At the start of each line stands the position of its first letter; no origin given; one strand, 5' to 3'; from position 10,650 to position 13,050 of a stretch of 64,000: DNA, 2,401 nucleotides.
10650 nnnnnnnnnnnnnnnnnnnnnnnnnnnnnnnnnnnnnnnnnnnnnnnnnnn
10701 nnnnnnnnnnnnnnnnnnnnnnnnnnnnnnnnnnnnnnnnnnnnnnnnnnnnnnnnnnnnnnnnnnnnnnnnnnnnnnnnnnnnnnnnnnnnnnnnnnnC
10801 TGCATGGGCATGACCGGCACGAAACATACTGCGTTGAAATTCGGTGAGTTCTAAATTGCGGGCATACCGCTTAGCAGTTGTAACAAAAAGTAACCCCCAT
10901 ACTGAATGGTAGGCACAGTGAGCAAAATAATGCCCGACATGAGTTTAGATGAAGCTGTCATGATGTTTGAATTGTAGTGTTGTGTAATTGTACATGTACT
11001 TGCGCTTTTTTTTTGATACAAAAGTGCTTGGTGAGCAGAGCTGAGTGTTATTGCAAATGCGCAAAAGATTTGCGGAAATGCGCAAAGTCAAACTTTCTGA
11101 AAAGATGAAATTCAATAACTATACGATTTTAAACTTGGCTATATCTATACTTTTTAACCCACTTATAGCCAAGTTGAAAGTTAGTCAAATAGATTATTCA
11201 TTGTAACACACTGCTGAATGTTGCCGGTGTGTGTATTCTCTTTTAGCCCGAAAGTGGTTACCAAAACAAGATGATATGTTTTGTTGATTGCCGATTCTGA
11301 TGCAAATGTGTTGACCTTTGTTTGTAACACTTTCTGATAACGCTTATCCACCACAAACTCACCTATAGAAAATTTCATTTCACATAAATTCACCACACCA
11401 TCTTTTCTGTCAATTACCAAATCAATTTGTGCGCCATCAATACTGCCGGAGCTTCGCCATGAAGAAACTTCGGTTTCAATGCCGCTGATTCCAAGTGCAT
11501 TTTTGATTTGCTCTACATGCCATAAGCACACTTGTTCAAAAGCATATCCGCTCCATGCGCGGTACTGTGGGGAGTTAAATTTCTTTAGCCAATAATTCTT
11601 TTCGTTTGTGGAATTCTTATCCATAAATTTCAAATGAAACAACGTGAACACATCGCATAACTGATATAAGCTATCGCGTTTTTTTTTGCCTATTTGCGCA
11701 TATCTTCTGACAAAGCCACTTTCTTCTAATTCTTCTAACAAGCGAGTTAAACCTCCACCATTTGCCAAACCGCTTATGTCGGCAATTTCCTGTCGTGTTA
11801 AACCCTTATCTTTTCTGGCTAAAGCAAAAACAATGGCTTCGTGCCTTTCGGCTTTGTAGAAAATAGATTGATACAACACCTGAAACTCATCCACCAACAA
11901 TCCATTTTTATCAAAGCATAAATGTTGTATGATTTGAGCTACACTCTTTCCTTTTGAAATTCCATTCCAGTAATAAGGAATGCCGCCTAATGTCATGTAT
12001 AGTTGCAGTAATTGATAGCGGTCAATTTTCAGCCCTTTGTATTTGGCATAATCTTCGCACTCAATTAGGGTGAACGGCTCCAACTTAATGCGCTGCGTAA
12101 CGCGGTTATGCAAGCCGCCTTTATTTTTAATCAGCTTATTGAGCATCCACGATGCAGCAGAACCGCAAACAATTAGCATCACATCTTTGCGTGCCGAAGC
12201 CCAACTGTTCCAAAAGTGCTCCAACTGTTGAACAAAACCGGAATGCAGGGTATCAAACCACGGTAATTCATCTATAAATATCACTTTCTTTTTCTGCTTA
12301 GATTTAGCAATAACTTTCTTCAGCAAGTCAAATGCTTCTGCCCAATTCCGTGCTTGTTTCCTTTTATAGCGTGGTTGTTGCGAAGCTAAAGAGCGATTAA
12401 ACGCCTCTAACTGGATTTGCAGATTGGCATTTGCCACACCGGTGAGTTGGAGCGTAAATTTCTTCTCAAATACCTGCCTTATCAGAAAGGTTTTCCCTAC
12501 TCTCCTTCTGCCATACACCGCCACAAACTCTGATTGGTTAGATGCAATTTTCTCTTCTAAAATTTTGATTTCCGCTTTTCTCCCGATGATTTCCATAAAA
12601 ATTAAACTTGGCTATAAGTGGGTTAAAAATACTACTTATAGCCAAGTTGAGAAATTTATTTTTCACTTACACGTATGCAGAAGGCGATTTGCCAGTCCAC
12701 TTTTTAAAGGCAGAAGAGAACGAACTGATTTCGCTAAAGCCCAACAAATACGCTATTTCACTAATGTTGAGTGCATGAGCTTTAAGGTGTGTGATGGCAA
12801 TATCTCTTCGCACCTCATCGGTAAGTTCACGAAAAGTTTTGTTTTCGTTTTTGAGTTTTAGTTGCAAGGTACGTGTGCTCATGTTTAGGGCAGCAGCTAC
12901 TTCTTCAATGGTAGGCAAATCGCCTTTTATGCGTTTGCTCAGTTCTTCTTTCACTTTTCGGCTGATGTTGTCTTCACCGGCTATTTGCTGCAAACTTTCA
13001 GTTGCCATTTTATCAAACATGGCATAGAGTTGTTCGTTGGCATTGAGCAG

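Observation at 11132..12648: ATPase / nuclease-like gene enclosed by 44-nt terminal inverted hairpin repeats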

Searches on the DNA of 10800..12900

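Call 76: search_rna_families(source=window, start=10800, end=12900, threshold=evalue, max_evalue=1)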
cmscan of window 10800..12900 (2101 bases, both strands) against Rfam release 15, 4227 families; matches with E-value up to 1: 2.
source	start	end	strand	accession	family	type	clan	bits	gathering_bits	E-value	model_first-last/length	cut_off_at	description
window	12602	12654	-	RF00697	mir-186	Gene; miRNA;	-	21.1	70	0.72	1-82/82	no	mir-186 microRNA precursor family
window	12583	12646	+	RF01494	rliD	Gene; antisense;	-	13.7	50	0.81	1-327/327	no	Listeria sRNA rliD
